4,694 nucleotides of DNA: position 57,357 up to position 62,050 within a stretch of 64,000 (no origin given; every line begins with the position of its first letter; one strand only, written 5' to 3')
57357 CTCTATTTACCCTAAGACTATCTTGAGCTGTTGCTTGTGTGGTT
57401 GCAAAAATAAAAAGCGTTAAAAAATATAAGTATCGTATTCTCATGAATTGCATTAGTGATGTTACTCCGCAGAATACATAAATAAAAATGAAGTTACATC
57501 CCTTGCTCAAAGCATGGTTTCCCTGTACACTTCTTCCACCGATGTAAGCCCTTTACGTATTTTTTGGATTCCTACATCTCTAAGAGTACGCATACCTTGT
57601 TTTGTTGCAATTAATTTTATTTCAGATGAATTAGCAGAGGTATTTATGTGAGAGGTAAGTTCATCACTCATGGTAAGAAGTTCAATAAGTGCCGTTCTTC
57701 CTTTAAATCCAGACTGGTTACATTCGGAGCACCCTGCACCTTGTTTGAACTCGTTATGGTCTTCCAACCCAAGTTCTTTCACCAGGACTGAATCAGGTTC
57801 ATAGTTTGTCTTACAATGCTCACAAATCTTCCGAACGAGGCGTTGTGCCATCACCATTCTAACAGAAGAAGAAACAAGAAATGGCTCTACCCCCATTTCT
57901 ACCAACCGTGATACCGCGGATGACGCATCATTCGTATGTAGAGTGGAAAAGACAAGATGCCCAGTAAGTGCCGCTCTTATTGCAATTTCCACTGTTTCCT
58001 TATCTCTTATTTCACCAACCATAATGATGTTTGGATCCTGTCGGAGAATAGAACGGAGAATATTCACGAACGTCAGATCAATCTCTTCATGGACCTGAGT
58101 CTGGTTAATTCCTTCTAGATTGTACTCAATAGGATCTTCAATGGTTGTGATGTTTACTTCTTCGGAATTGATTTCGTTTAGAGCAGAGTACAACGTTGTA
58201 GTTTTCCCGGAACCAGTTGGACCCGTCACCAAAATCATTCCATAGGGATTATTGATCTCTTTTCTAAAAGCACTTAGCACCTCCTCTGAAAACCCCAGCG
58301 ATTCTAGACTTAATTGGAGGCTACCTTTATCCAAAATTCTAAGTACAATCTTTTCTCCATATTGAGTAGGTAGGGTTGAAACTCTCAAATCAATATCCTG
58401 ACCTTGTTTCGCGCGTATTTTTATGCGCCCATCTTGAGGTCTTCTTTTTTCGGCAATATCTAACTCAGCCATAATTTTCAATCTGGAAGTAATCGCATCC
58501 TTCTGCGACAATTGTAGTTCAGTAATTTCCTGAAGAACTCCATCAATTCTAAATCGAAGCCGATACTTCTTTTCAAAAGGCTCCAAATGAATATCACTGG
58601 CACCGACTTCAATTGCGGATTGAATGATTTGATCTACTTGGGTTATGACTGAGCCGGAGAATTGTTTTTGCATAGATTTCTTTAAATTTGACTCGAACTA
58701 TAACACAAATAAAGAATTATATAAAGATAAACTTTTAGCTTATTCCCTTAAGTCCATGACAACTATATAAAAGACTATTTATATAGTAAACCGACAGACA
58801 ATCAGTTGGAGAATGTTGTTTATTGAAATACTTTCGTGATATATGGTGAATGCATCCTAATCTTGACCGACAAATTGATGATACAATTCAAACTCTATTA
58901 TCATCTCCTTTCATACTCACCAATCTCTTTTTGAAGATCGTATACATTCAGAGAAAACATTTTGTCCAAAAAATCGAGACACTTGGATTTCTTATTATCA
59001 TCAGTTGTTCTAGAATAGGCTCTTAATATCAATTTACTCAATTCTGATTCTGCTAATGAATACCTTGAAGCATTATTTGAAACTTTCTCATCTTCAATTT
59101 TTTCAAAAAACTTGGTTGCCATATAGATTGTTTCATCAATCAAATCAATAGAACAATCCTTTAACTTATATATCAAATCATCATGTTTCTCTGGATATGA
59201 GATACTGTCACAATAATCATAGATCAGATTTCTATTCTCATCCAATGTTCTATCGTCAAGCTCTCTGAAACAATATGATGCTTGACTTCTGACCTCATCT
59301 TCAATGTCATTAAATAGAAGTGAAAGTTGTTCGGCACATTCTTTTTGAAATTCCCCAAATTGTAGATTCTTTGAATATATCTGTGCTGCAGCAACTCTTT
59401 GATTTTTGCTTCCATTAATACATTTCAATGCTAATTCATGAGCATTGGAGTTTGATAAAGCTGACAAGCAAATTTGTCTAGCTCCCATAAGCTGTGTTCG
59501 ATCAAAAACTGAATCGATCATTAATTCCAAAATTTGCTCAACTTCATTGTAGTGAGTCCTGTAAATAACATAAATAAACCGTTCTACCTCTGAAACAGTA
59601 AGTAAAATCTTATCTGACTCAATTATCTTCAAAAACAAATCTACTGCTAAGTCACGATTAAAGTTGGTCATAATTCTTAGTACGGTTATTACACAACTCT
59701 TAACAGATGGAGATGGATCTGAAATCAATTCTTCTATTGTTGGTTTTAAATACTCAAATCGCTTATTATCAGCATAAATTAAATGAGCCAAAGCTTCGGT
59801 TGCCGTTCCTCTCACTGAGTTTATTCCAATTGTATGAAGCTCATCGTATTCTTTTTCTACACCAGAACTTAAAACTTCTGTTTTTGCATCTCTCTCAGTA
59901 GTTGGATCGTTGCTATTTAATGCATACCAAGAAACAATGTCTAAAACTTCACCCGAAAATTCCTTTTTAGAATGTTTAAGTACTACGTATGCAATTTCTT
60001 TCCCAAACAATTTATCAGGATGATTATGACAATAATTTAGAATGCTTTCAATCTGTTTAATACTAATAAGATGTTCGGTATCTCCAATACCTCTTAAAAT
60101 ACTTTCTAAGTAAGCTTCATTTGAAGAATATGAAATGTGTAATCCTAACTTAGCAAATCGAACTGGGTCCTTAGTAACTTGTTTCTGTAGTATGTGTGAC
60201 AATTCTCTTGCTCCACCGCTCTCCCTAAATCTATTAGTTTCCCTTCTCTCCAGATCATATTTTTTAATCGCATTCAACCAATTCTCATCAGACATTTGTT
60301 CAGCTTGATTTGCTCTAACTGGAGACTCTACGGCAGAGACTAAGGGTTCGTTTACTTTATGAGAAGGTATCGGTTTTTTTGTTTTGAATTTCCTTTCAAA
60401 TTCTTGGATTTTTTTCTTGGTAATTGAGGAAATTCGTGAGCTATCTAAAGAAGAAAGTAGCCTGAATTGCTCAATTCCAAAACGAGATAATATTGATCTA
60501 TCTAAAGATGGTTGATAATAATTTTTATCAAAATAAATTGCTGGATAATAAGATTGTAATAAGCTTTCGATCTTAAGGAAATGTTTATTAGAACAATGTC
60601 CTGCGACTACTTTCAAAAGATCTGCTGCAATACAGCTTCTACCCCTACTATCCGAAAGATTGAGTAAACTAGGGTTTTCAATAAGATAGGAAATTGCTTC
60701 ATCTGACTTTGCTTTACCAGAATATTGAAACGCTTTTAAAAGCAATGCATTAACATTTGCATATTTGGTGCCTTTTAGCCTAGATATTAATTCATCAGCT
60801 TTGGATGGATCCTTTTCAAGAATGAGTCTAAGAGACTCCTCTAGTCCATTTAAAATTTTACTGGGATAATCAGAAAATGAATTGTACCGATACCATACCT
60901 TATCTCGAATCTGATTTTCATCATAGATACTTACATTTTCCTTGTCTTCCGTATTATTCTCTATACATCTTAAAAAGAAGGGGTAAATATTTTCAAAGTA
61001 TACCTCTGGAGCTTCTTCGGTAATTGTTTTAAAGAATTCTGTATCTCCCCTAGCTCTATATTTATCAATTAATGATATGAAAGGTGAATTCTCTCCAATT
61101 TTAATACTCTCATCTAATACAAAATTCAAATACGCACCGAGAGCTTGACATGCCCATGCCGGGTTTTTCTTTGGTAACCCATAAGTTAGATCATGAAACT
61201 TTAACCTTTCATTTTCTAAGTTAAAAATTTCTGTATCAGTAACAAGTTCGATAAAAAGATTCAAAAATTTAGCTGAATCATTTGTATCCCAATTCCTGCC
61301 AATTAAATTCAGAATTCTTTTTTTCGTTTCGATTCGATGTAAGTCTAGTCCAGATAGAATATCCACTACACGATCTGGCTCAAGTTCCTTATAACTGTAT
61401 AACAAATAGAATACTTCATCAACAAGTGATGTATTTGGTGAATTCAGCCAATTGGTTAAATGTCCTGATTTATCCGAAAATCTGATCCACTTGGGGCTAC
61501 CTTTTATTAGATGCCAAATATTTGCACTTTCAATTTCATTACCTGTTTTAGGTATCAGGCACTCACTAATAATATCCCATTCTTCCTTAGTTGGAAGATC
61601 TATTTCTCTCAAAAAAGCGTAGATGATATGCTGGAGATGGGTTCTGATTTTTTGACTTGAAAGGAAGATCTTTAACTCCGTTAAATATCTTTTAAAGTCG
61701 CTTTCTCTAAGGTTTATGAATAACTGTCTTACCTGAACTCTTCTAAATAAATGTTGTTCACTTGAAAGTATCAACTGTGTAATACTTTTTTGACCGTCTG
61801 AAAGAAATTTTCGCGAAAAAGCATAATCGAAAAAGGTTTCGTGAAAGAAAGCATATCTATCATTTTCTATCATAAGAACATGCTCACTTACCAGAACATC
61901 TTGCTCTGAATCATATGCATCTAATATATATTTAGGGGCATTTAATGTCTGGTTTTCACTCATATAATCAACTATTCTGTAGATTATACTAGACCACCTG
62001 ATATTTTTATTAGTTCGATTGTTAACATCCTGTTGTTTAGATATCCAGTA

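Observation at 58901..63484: Single-gene Avs/NLR-like system: PD-(D/E)xK-like domain + STAND NTPase + >1100-aa helical repeat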

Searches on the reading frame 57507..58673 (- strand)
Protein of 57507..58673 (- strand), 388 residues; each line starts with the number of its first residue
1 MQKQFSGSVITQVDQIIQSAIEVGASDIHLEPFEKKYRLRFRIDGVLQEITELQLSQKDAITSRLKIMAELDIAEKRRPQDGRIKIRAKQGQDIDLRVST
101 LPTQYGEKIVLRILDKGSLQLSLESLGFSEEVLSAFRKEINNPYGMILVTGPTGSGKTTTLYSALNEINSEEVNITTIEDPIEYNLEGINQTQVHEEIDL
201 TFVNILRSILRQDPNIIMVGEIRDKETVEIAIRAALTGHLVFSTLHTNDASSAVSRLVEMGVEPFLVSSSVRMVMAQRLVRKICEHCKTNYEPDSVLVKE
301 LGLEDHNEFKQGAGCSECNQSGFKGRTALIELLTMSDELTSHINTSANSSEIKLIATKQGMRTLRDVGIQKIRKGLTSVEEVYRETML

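Call 8: search_protein_families(library=pfam, proteins=[window:57507-58673:-], max_evalue=0.001)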
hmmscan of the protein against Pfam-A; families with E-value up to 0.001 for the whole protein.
window:57507-58673:- (388 aa): 5 families
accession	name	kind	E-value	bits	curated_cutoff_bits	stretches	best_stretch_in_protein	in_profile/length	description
PF00437.27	T2SSE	-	1e-141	472.4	24.9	1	6-384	5-370/370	Type II/IV secretion system protein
PF25199.1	nSTAND_NTPase5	-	4e-05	23.9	34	1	130-189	26-87/145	Novel STAND NTPase 5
PF13401.12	AAA_22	-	0.0003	21.5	27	0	145-179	6-40/130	AAA domain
PF13191.12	AAA_16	-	0.00033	21.7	32.6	1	132-185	12-63/167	AAA ATPase domain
PF13173.12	AAA_14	-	0.00039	20.9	27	0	146-236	4-85/129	AAA domain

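Call 74: find_encoding_contigs(protein=window:57507-58673:-, flank=8000, max_places=4)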
Protein window:57507-58673:- (388 aa): no gene with exactly this product is on record in the collection.

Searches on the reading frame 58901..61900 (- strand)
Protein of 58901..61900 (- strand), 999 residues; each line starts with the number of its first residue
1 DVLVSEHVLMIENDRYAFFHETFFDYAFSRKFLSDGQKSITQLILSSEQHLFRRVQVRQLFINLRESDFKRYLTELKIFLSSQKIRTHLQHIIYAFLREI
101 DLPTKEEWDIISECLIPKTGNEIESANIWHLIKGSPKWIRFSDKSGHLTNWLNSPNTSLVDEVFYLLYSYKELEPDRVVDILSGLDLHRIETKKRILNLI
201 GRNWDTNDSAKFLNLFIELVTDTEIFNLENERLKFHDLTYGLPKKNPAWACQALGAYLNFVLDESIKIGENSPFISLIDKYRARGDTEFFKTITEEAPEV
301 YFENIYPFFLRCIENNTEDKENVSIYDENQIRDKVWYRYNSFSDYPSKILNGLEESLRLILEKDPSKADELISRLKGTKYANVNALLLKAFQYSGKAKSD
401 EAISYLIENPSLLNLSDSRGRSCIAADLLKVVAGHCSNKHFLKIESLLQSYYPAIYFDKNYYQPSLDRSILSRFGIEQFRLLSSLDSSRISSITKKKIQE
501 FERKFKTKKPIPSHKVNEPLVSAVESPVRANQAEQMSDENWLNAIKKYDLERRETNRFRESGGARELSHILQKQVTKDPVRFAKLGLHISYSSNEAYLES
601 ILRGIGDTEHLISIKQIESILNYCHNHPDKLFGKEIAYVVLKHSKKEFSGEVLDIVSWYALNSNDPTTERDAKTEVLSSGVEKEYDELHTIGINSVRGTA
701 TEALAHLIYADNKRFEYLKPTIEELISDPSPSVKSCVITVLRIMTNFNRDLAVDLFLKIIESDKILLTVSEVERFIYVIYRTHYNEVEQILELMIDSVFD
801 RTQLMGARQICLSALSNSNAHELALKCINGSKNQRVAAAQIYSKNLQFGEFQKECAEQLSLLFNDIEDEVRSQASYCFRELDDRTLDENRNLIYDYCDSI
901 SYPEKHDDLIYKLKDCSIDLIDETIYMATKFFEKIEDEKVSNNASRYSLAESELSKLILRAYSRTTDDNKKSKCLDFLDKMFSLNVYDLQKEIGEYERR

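Call 11: search_protein_families(library=pfam, proteins=[window:58901-61900:-], max_evalue=10)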
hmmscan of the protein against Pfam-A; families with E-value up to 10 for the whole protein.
window:58901-61900:- (999 aa): 6 families
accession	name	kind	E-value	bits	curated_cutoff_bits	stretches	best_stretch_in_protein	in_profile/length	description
PF12717.13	Cnd1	-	0.00055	20.4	26.4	1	695-802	36-145/162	non-SMC mitotic condensation complex subunit 1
PF02985.28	HEAT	-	0.00085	19.8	23.5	1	720-742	3-25/31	HEAT repeat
PF13646.12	HEAT_2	-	0.0059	17.3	27.7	1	695-763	15-74/88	HEAT repeats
PF07579.16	DUF1548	-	0.061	14.1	22.7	1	77-131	75-128/135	Domain of Unknown Function (DUF1548)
PF23914.1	TPR_CcmH_CycH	-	0.18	12.1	42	1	363-418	101-156/158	Cytochrome c-type biogenesis protein H TPR domain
PF11701.14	UNC45-central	-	0.49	10.7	25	0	694-758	16-81/154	Myosin-binding striated muscle assembly central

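Call 42: search_solved_structures(query=A3, max_evalue=1, show_alignments=1)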
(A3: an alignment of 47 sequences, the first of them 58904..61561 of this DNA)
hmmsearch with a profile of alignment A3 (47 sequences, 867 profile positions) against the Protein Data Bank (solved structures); distinct sequences matched with E-value up to 1: 8.
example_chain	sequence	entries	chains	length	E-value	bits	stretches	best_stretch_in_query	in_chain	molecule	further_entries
9n00_A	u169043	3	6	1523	4.1e-20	74.7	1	352-730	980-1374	AAA family ATPase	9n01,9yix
9c5c_B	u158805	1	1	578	0.099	13.9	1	566-630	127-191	AP-3 complex subunit beta-1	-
9rtw_B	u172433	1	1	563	0.11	13.8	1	566-630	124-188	AP-3 complex subunit beta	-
9rtx_b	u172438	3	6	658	0.13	13.5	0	566-630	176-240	AP-3 complex subunit beta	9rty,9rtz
4xl5_C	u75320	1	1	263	0.15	13.3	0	663-757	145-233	bGFP-A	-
9c58_B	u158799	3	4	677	0.19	13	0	566-630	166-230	AP-3 complex subunit beta-1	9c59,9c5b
9c5a_B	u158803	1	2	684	0.19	12.9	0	566-630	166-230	AP-3 complex subunit beta-1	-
4hxt_A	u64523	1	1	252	0.72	11.1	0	660-764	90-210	De Novo Protein OR329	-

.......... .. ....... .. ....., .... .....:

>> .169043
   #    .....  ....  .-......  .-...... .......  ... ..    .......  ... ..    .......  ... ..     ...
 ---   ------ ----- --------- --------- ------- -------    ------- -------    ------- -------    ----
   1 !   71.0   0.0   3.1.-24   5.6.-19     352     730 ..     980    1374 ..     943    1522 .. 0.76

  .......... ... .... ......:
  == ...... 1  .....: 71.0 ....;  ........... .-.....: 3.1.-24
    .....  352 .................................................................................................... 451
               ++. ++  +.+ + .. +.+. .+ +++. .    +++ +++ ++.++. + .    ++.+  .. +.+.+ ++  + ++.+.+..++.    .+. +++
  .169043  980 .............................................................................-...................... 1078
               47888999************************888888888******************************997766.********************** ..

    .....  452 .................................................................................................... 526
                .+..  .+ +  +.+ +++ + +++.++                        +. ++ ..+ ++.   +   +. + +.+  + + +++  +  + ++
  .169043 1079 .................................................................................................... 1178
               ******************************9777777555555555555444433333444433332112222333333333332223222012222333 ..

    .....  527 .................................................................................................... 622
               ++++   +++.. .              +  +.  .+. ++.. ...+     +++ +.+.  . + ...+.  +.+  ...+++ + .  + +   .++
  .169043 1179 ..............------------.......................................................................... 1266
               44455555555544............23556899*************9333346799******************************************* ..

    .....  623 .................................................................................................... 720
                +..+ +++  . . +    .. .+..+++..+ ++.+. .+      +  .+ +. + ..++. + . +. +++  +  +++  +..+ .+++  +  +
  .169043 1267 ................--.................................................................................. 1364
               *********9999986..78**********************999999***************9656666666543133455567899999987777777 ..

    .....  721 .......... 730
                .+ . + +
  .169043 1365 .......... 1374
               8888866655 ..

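Call 53: predict_structure(alignment_id=A5)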
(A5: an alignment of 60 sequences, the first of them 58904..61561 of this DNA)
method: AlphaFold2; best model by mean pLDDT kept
length: 886 residues; sequences in the alignment: 60
mean_pLDDT: 86.8   pTM: 0.67
mean pLDDT of the five models: 86.8, 84.5, 84.0, 83.6, 83.5
residues with pLDDT >= 90: 557; 70-90: 202; 50-70: 91; < 50: 36
segments of 3 or more residues with pLDDT < 50: 4-6, 401-409, 561-570, 826-832
pLDDT, mean of each block of 10 residues (from residue 1): 50 70 84 89 83 85 91 89 83 75 92 71 83 92 93 87 65 80 97 95 72 69 72 88 97 96 92 96 95 94 84 95 97 89 59 61 89 96 92 75 45 87 96 78 59 94 97 96 97 92 98 95 97 97 97 70 44 79 96 97 97 95 97 97 97 94 96 97 94 97 96 97 98 95 97 96 94 95 94 89 92 93 61 67 92 94 87 75 78
secondary structure, 60 per line:
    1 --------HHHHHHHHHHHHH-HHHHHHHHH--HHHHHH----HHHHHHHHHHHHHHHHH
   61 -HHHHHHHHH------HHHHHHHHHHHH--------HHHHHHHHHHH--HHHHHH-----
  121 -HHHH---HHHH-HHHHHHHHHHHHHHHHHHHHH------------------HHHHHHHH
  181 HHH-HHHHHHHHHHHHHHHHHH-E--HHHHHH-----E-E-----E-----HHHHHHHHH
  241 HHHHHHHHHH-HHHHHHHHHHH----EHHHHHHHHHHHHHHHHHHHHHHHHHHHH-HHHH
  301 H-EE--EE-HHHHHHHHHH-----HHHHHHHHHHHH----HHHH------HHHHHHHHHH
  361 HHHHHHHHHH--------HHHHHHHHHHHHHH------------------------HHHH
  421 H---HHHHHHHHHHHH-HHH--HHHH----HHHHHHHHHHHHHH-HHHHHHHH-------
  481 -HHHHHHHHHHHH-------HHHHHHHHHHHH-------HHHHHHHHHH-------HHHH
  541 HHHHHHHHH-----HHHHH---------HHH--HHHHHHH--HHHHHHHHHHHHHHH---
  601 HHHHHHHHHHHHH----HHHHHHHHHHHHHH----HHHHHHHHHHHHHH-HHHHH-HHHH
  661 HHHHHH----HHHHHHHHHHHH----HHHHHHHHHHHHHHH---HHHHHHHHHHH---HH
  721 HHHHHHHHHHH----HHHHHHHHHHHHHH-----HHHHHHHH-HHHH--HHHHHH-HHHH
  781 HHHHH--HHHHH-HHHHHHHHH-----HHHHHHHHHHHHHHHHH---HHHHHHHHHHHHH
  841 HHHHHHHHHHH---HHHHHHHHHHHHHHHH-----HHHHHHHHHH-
elements in order (helices of 4 or more, strands of 3 or more residues): H9-21 H23-31 H34-39 H44-60 H62-70 H77-88 H97-107 H110-115 H122-125 H129-132 H134-154 H173-183 H185-202 H207-212 H232-250 H252-262 H268-295 H297-301 H310-319 H325-336 H341-344 H351-370 H379-392 H417-421 H425-436 H443-446 H451-464 H466-473 H482-493 H501-512 H520-529 H537-549 H555-559 H574-580 H583-597 H601-613 H618-631 H636-649 H651-655 H657-666 H671-682 H687-701 H705-715 H719-731 H736-749 H755-762 H764-767 H770-775 H777-785 H788-792 H794-802 H808-824 H828-851 H855-870 H876-885

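Call 57: fold_search(model_id=the predicted structure, library=pdb)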
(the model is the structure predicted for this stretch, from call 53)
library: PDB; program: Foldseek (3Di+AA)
matches with E <= 10: 1279; with E <= 0.001: 189
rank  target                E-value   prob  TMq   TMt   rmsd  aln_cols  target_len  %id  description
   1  7z8t_D                2.1e-07  1.00  0.21  0.17  26.5      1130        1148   12  CAND1-SCF-SKP2 CAND1 engaged SCF rocked (released 2023-04-19)
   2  7z8r_D                3.9e-07  1.00  0.20  0.16  26.5      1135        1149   13  CAND1-CUL1-RBX1 (released 2023-04-19)
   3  7z8v_D                1.2e-06  1.00  0.20  0.16  26.2      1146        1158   12  CAND1-SCF-SKP2 (SKP1deldel) CAND1 engaged SCF rocked (released 2023-04-19)
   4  7zbz_D                2.5e-06  1.00  0.19  0.16  26.1      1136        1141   12  CAND1 delhairpin-SCF-SKP2 CAND1 partly engaged SCF partly rocked (released 2023-04-19)
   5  4a0c_B                9.2e-06  1.00  0.21  0.17  25.4      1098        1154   14  Structure of the CAND1-CUL4B-RBX1 complex (released 2011-11-30)
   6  3zjy_B                1.0e-05  1.00  0.28  0.28  18.5      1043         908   11  Crystal Structure of Importin 13 - RanGTP - eIF1A complex (released 2013-04-10)
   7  9n74_SP               1.4e-05  1.00  0.28  0.15  19.7      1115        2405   12  SSU processome maturation and disassembly, State H (released 2025-10-29)
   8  5oqo_A                1.4e-05  1.00  0.21  0.22  25.4       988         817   12  Crystal structure of the S. cerevisiae condensin Ycg1-Brn1 subcomplex bound to DNA (crystal form II) (released 2017-10-18)
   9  9ed8_A                1.6e-05  1.00  0.22  0.11  26.9      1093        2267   12  Intermediate state of mTOR on membrane (released 2025-09-10)
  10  5oqn_A                1.9e-05  1.00  0.24  0.25  23.9       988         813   11  Crystal structure of the S. cerevisiae condensin Ycg1-Brn1 subcomplex bound to DNA (short kleisin loop) (released 2017-10-18)
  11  6xte_A                1.9e-05  1.00  0.21  0.18  27.5      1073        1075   11  Human karyopherin RanBP5 (isoform-1) (released 2020-04-22)
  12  6zwm_A                2.3e-05  1.00  0.23  0.12  28.5      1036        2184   12  cryo-EM structure of human mTOR complex 2, overall refinement (released 2020-11-18)
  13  8cdj_D                2.4e-05  1.00  0.22  0.23  28.1       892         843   13  CAND1 b-hairpin++-SCF-SKP2 CAND1 rolling SCF engaged (released 2023-04-19)
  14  8or3_C                2.4e-05  1.00  0.23  0.19  27.1      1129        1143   13  CAND1-CUL1-RBX1-SKP1-SKP2-DCNL1 (released 2023-06-28)
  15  3w3v                  2.5e-05  1.00  0.23  0.21  28.7      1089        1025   12  Crystal structure of Kap121p mutant D353K/E396K/D438K (released 2013-04-10)
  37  5w0v_A                8.4e-05  1.00  0.26  0.23  30.5      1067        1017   11  Crystal structure of full-length Kluyveromyces lactis Kap123 with histone H4 1-34 (released 2017-11-01)
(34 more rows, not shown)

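Call 101: search_protein_representatives(protein=window:58904-61561:-)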
Query: 886 residues. Proteins with E-value up to 0.001 (for the whole library): 1808; up to 1e-10: 1393; up to 1e-30: 659. The best 150 are listed.
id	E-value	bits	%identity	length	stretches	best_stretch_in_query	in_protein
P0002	0.0e+00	1318.3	66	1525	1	1-886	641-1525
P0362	3.2e-117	409.6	33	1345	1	14-885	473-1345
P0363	1.1e-116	407.7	31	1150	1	14-885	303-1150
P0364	2.2e-114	400.1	32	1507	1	13-885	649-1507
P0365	7.1e-114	398.5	32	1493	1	7-885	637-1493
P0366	4.2e-113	395.9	32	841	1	99-885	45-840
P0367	5.4e-111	388.9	31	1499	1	14-885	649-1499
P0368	2.2e-110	386.9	32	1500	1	14-885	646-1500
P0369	2.2e-110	386.9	30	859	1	32-883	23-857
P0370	2.1e-109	383.7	30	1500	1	13-876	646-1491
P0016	1.0e-107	378.1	29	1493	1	3-885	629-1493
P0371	5.4e-107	375.7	30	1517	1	13-885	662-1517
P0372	1.7e-106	374.1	30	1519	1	13-885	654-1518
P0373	2.0e-106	373.9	30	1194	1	12-885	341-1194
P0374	4.0e-106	372.8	30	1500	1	11-885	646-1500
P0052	3.5e-94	333.3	30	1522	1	12-885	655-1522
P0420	1.5e-85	304.8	30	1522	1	23-884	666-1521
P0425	4.0e-84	300.1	29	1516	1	14-886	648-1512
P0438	8.0e-81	289.1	28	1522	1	23-885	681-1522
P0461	7.0e-76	272.8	33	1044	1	14-645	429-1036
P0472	2.1e-74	267.9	29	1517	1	18-884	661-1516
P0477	9.1e-74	265.8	26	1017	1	16-884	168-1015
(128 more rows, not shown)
